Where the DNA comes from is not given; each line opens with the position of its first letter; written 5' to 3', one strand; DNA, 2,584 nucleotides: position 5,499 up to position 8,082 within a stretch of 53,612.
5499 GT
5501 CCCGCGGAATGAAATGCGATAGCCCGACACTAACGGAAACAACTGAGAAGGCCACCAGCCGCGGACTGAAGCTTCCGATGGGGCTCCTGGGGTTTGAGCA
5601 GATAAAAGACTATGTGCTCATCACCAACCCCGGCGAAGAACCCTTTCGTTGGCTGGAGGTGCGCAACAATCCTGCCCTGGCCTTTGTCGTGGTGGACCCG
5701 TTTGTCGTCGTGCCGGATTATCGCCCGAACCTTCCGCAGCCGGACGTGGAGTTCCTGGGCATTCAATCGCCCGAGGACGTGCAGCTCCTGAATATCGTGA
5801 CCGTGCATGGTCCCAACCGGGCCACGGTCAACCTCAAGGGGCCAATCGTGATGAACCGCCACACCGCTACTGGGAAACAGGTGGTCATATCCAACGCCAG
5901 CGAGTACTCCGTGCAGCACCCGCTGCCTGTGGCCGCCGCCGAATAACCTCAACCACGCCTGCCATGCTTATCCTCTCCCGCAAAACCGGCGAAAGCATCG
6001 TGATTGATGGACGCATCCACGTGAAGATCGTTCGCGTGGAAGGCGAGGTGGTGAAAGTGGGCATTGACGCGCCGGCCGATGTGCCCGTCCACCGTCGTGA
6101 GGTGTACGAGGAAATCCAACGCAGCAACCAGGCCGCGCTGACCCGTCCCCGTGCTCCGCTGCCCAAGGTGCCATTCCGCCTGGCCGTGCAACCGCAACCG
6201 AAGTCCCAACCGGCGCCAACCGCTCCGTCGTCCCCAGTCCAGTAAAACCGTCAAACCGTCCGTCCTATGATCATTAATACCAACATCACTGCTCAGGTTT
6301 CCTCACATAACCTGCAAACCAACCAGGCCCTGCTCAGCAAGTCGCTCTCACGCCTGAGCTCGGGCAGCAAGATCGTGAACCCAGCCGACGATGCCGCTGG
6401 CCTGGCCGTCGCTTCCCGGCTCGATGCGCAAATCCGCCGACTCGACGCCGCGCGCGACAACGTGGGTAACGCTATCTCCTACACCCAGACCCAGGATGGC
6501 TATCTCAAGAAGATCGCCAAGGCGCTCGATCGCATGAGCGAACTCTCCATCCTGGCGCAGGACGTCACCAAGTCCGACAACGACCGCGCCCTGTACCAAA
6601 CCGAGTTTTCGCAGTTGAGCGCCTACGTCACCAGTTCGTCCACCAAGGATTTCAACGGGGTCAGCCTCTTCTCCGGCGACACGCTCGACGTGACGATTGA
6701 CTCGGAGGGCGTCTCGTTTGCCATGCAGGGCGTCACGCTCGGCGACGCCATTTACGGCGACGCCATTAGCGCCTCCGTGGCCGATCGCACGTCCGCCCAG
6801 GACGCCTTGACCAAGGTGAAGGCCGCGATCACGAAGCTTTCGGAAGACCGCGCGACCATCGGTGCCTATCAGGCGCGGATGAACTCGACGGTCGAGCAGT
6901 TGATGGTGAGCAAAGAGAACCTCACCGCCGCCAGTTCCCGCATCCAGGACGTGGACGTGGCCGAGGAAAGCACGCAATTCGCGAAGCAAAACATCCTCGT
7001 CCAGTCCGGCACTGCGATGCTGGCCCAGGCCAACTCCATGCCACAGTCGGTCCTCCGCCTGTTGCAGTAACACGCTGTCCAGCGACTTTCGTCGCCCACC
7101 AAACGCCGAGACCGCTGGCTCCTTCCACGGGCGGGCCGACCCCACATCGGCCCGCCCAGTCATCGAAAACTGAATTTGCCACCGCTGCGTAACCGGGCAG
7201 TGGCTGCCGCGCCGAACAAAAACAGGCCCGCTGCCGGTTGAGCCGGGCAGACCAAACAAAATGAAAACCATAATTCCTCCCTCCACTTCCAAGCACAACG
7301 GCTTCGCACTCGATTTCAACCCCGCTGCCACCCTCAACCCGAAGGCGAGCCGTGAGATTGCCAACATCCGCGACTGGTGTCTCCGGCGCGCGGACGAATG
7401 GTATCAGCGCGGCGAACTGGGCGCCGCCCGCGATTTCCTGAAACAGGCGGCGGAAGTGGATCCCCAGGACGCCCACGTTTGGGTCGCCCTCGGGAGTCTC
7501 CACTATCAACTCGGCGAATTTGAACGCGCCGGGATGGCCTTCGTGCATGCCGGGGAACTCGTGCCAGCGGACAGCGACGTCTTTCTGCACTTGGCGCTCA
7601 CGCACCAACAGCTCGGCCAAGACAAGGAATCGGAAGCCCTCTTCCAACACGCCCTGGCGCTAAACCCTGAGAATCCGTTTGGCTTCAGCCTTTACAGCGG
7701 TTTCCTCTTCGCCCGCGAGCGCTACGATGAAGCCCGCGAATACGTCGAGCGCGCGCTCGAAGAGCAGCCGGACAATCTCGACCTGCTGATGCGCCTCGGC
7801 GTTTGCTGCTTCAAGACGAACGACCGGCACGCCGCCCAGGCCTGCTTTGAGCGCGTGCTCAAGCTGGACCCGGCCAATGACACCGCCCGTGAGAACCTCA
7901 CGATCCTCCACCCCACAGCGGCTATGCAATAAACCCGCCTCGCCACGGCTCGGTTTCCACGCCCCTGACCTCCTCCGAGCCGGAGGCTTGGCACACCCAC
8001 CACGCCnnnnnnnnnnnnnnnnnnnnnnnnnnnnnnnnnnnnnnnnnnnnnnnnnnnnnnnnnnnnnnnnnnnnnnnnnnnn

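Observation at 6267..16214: Flagellin followed directly by a sugar-activation/transfer island: candidate flagellin glycosylation system without Maf/FlmG-type genes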

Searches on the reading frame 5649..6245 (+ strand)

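Call 7: search_protein_families(library=pfam, proteins=[window:5649-6245:+], max_evalue=0.0001)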
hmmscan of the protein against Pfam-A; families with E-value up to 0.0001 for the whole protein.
window:5649-6245:+ (198 aa): 1 family
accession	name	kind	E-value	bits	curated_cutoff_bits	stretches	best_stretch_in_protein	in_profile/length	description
PF02599.21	CsrA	-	7.3e-22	77.5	27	1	106-157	1-52/53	Global regulator protein family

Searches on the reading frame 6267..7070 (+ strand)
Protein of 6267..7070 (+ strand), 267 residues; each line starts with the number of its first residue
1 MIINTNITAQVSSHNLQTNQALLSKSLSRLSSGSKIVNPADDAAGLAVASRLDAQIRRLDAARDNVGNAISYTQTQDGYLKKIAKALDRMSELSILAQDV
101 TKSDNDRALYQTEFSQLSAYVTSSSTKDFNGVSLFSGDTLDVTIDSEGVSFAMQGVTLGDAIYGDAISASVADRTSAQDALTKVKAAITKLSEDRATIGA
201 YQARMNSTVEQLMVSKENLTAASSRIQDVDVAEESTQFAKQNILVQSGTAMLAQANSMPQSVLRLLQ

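Call 3: search_protein_families(library=pfam, proteins=[window:6267-7070:+], max_evalue=0.01)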
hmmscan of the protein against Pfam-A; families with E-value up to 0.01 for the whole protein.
window:6267-7070:+ (267 aa): 3 families
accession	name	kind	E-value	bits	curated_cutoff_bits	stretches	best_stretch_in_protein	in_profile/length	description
PF00669.25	Flagellin_N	-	2.2e-29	102.7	26.6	1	3-137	1-136/139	Bacterial flagellin N-terminal helical region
PF00700.27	Flagellin_C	-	2.9e-28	98.4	23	1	181-266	1-86/86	Bacterial flagellin C-terminal helical region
PF14712.11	Snapin_Pallidin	-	0.0065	17.3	29.6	0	14-68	23-73/89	Snapin/Pallidin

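Call 4: search_protein_families(library=ncbifam, proteins=[window:6267-7070:+], max_evalue=0.01)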
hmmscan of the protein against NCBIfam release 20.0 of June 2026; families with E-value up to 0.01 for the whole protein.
window:6267-7070:+ (267 aa): 31 families (the best 25 are shown)
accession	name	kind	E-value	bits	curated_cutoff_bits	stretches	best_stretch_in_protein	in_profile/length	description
NF009444.0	PRK12802.1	equivalog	2.3e-52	178.3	332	1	3-267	5-282/282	flagellin domain-containing protein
NF009448.0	PRK12806.1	equivalog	4.4e-52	177.4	531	2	2-138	4-141/475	flagellin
NF006467.0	PRK08869.1-2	subfamily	3.1e-49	168.1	443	2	2-138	4-141/400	flagellin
NF005294.0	PRK06819.1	subfamily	3.9e-45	155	387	2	2-142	4-146/376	FliC/FljB family flagellin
NF009446.0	PRK12804.1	subfamily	7.9e-45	153.6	352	2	170-266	204-300/301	flagellin Hag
NF006468.0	PRK08869.1-3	subfamily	7.6e-41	140.4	436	2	3-138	5-141/378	polar flagellin E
NF006469.0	PRK08869.1-4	equivalog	3.6e-40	138.5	627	2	1-142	3-145/377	flagellin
NF006466.0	PRK08869.1-1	subfamily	5.6e-40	138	426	2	3-138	5-141/377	flagellin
NF005953.0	PRK08026.1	subfamily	3.8e-39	135.7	619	2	2-138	4-141/548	FliC/FljB family flagellin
NF009449.0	PRK12807.1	subfamily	4.2e-39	134.8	347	2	1-152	1-152/287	flagellin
NF009445.0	PRK12803.1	equivalog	1.5e-38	132.9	450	2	1-121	1-121/335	flagellin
NF006470.0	PRK08869.1-5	equivalog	6.1e-38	131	423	2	3-143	4-145/388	flagellin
NF038071.1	lat_flg_LafA_2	exception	7.8e-37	127.2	365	1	3-266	5-283/284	lateral flagellin LafA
NF009450.0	PRK12808.1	equivalog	5e-35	122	476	2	1-139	1-140/476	flagellin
NF006264.0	PRK08411.1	subfamily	3.2e-34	118.6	729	2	168-267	473-572/572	flagellin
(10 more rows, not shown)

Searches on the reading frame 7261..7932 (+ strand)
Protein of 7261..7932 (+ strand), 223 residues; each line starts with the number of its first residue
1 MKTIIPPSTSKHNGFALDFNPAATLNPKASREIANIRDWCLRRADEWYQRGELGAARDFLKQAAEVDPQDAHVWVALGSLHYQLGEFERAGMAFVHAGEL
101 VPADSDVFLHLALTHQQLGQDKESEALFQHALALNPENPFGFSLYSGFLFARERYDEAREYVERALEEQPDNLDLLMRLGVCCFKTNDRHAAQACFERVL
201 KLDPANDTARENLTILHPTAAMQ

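Call 3: search_protein_families(library=pfam, proteins=[window:7261-7932:+], max_evalue=0.01)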
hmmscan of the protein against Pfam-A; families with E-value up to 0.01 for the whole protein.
window:7261-7932:+ (223 aa): 25 families
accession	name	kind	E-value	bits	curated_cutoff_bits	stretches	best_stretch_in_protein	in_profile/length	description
PF07719.23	TPR_2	-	1.6e-26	90.6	27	3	175-206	3-34/34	Tetratricopeptide repeat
PF13181.12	TPR_8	-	2.9e-23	80.4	25.7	2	174-206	2-34/34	Tetratricopeptide repeat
PF00515.34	TPR_1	-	4.7e-23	80.5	27.8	3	175-206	3-34/34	Tetratricopeptide repeat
PF14559.12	TPR_19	-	6.7e-22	78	25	2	149-206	1-58/68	Tetratricopeptide repeat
PF13428.12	TPR_14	-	1.1e-18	66.3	23.5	2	145-180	7-42/44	Tetratricopeptide repeat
PF23914.1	TPR_CcmH_CycH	-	1.3e-17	64.5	42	2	60-161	39-143/158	Cytochrome c-type biogenesis protein H TPR domain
PF13432.12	TPR_16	-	1.5e-16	60.9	32.7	2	150-187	8-45/65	Tetratricopeptide repeat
PF13414.12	TPR_11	-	3.2e-16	59.2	26.8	1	45-85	2-42/42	TPR repeat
PF13431.12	TPR_17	-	2.5e-15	55.8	24.4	0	60-90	2-32/34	Tetratricopeptide repeat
PF13424.12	TPR_12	-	5.4e-13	49.4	30.1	2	147-203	11-75/77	Tetratricopeptide repeat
PF13371.12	TPR_9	-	2e-11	44.2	35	1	150-210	6-66/73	Tetratricopeptide repeat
PF13176.12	TPR_7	-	1.1e-09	38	27.9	0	109-138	3-34/36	Tetratricopeptide repeat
PF13374.12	TPR_10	-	6.8e-09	35.9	27.5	1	110-134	7-31/42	Tetratricopeptide repeat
PF12895.13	ANAPC3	-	1.3e-08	35.4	27.2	2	128-197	12-80/82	Anaphase-promoting complex, cyclosome, subunit 3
PF13174.12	TPR_6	-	2.2e-08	34.6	26.3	0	175-204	2-31/33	Tetratricopeptide repeat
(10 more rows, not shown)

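Call 4: search_protein_families(library=ncbifam, proteins=[window:7261-7932:+], max_evalue=0.01)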
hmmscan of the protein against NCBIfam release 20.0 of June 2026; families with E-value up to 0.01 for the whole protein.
window:7261-7932:+ (223 aa): 27 families (the best 25 are shown)
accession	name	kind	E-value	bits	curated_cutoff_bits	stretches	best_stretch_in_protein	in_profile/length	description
TIGR02521.1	type_IV_pilW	equivalog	1.5e-24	86.9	154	2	99-214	59-176/234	type IV pilus biogenesis/stability protein PilW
TIGR02917.1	PEP_TPR_lipo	equivalog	5.9e-17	60.8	312.2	1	49-213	273-505/899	XrtA/PEP-CTERM system TPR-repeat protein PrsT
TIGR02552.1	LcrH_SycD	equivalog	1.5e-16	60.4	104.8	2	46-139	27-120/136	SycD/LcrH family type III secretion system chaperone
NF040959.1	MamA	equivalog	2.4e-16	59.8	200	1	102-209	68-175/204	magnetosome protein MamA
NF033920.0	C39_PA2778_fam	equivalog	1.5e-12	47.5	150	2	24-136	144-255/255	PA2778 family cysteine peptidase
TIGR00540.1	TPR_hemY_coli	hypoth_equivalog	1e-11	44.3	142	2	59-131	314-385/385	heme biosynthesis-associated TPR protein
TIGR00990.1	3a0801s09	subfamily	1.9e-10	40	757.25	1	44-201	306-461/615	mitochondrial import receptor subunit TOM70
NF007302.0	PRK09782.1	equivalog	8.7e-09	33.9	1223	1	49-202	557-709/990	phage receptor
NF047371.1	FlcA_CTERM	equivalog_domain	1.3e-08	33.8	300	2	48-133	450-535/646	periplasmic flagellar collar protein FlcA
NF008391.2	PRK11189.1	equivalog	3.4e-08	33.3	250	1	158-215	84-141/297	lipoprotein NlpI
NF033762.1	social_mot_Tgl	equivalog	5.6e-08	32.4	225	1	105-171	31-98/252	social motility TPR repeat lipoprotein Tgl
NF047507.1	TPR_BatC_Lepto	exception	1.2e-07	31.5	175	1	154-218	73-141/214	TPR repeat-containing protein BatC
NF008757.0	PRK11788.1-5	equivalog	2.6e-07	30.2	363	1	36-181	179-323/388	lipopolysaccharide assembly protein LapB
NF040561.1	PrimPol_Msp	equivalog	4e-07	29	200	1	154-214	6-66/515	CRISPR-associated primase-polymerase type A1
NF052415.1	T3SS_chap_SctY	equivalog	5.5e-07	30.1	70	1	49-133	18-105/106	type III secretion apparatus assembly chaperone SctY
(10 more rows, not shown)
